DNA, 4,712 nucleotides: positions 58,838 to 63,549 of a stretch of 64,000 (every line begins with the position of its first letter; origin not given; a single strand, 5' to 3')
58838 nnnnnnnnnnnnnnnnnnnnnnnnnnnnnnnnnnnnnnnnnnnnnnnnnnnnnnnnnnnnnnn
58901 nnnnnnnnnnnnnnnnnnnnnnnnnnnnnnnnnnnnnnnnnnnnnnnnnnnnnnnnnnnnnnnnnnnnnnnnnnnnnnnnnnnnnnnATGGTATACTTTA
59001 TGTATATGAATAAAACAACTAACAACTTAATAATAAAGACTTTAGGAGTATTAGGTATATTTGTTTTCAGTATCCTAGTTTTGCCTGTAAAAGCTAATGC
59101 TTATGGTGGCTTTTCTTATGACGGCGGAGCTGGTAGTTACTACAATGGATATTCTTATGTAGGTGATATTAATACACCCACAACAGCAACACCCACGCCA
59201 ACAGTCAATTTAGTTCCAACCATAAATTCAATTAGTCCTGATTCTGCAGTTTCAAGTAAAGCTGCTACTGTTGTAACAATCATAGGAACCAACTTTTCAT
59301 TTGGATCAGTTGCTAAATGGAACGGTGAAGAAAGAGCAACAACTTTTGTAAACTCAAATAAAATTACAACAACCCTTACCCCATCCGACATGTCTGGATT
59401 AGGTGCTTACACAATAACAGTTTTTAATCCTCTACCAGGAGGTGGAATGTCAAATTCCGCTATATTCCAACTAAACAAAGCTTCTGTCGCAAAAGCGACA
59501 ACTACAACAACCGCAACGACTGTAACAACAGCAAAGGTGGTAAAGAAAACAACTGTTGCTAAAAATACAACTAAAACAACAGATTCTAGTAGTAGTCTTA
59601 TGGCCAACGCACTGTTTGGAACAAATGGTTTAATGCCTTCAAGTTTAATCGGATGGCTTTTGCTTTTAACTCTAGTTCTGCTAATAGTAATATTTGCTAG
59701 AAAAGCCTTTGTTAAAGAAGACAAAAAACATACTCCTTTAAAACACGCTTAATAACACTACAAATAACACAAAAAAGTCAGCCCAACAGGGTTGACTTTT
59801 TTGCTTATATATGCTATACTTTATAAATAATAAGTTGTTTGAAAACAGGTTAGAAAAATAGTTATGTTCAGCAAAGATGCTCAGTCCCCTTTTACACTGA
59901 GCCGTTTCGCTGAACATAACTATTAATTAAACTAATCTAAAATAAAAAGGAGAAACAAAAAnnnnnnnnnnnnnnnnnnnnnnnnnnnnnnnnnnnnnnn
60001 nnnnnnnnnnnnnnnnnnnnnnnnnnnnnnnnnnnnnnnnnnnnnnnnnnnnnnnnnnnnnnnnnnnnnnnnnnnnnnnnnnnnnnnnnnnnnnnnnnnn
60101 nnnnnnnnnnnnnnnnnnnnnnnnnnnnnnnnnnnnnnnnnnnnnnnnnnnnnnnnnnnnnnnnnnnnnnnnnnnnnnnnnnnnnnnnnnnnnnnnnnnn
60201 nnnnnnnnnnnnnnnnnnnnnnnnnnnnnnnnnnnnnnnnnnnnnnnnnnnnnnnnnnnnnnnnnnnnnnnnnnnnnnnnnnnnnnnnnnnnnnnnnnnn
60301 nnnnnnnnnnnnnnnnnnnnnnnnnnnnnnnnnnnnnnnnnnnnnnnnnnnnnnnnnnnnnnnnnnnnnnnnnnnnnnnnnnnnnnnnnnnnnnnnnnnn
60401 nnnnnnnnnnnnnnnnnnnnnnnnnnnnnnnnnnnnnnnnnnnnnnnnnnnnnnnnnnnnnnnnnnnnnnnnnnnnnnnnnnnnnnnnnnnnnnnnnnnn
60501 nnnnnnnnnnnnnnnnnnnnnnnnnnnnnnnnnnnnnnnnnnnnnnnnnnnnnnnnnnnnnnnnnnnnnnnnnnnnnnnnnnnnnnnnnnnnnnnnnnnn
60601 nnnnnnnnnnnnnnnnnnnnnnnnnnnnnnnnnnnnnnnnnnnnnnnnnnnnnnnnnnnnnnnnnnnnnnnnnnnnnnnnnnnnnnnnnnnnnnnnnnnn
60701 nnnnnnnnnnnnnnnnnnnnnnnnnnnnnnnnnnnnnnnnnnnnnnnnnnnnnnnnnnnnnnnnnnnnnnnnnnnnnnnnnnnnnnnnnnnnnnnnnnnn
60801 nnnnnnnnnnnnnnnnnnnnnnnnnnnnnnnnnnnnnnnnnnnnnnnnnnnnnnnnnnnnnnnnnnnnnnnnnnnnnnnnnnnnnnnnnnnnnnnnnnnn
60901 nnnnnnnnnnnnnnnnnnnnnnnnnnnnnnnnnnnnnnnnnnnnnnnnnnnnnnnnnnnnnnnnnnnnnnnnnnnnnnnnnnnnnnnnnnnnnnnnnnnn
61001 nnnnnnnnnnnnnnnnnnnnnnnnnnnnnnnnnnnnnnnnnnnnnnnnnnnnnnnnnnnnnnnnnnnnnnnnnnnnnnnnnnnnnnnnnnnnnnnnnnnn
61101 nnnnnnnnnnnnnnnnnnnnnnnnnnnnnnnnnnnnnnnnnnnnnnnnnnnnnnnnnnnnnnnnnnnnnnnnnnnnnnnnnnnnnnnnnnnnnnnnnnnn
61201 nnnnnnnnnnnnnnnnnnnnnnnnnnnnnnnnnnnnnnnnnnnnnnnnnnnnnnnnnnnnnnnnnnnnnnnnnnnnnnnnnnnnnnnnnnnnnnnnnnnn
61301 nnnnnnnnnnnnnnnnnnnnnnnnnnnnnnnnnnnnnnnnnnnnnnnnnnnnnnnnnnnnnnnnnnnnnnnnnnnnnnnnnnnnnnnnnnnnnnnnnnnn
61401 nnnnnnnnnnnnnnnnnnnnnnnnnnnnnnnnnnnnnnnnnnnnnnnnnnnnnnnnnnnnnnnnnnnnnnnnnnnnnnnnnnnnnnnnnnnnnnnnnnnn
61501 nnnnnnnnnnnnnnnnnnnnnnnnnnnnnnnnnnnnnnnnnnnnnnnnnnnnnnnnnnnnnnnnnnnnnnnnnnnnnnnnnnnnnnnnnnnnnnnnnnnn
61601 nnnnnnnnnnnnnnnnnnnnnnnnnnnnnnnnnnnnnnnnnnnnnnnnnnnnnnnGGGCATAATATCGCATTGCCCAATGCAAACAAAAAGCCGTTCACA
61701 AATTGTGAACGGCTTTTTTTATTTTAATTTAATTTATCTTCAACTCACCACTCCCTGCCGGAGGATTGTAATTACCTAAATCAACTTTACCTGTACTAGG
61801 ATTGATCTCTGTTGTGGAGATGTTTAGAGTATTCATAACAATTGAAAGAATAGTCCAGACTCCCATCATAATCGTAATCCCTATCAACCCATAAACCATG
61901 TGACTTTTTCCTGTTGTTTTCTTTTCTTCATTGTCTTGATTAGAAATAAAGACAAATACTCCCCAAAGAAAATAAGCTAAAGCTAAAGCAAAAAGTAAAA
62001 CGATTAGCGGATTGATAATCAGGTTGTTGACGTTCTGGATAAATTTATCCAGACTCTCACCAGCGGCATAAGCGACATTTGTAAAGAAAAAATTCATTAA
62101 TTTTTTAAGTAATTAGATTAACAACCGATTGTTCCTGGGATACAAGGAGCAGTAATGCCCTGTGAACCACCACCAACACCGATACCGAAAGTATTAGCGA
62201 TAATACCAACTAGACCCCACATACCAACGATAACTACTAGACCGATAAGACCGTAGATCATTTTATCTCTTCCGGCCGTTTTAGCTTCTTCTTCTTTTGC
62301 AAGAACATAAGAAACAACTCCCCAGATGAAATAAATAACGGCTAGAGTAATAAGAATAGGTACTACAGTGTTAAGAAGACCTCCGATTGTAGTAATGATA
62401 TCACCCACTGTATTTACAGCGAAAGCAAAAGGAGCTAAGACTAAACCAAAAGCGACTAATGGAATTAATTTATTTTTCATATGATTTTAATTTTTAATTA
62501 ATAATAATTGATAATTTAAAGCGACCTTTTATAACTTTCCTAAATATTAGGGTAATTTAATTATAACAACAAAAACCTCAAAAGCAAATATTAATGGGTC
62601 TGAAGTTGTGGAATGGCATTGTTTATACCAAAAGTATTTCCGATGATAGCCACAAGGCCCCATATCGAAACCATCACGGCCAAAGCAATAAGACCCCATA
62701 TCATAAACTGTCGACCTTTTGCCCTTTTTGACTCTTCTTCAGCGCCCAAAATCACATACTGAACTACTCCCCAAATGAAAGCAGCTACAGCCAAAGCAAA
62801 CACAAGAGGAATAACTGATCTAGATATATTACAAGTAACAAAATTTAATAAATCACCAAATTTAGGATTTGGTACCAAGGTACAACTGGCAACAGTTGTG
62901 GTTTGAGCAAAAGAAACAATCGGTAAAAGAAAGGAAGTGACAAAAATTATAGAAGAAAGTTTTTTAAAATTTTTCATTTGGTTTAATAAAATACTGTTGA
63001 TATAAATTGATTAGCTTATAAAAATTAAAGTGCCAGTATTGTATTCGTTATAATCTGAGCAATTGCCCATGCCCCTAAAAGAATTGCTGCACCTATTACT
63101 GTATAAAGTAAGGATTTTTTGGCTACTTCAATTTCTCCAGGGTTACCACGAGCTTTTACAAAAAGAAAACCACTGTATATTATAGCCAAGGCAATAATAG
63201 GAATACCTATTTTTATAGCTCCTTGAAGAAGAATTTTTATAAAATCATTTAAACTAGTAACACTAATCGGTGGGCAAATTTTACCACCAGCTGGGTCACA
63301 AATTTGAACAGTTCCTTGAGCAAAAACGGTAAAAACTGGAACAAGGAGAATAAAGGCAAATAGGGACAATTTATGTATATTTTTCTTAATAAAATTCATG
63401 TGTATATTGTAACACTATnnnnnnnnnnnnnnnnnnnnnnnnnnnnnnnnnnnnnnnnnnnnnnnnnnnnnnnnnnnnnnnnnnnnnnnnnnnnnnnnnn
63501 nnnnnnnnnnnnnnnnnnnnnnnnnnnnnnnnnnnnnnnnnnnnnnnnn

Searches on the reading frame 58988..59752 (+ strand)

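Call 7: search_protein_families(library=pfam, proteins=[window:58988-59752:+], max_evalue=1)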
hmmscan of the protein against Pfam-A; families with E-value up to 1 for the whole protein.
window:58988-59752:+ (254 aa): 4 families
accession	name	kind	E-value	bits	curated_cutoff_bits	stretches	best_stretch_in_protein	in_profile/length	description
PF01833.30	TIG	-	3.6e-08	33.7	20.9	1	77-153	1-75/84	IPT/TIG domain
PF15102.11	TMEM154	-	0.021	15.1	30.3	1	162-247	17-98/153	TMEM154 protein family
PF00499.25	Oxidored_q3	-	0.044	14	33.2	1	178-235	87-146/146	NADH-ubiquinone/plastoquinone oxidoreductase chain 6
PF24328.1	DUF7498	-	0.39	11.8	27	0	101-149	31-79/97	Domain of unknown function (DUF7498)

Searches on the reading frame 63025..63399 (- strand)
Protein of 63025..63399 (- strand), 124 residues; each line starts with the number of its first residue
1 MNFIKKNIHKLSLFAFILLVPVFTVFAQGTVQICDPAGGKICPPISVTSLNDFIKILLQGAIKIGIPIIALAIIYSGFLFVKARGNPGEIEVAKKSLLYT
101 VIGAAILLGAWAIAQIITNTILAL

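Call 7: search_protein_families(library=pfam, proteins=[window:63025-63399:-], max_evalue=1)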
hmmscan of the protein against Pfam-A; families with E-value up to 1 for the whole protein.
window:63025-63399:- (124 aa): 3 families
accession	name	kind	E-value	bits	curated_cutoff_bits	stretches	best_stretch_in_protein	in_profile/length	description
PF18895.5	T4SS_pilin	-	1e-07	32.3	26.6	1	47-117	2-71/71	Type IV secretion system pilin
PF04956.18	TrbC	-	5.2e-05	23.8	27.9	1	7-116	10-97/98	TrbC/VIRB2 pilin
PF02656.20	DUF202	-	0.31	12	23.4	1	70-115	17-61/68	Domain of unknown function (DUF202)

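Call 9: find_encoding_contigs(protein=window:63025-63399:-, flank=10000, max_places=6)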
Protein window:63025-63399:- (124 aa): 1 contig read that carries it; 1 place shown.
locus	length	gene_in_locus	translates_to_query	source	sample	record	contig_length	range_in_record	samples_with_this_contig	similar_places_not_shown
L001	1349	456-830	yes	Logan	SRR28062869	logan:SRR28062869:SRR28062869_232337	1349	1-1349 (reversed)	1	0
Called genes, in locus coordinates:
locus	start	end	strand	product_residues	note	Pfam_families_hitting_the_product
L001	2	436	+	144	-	?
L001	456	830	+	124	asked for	PF18895:T4SS_pilin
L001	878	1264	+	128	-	PF18895:T4SS_pilin (weak)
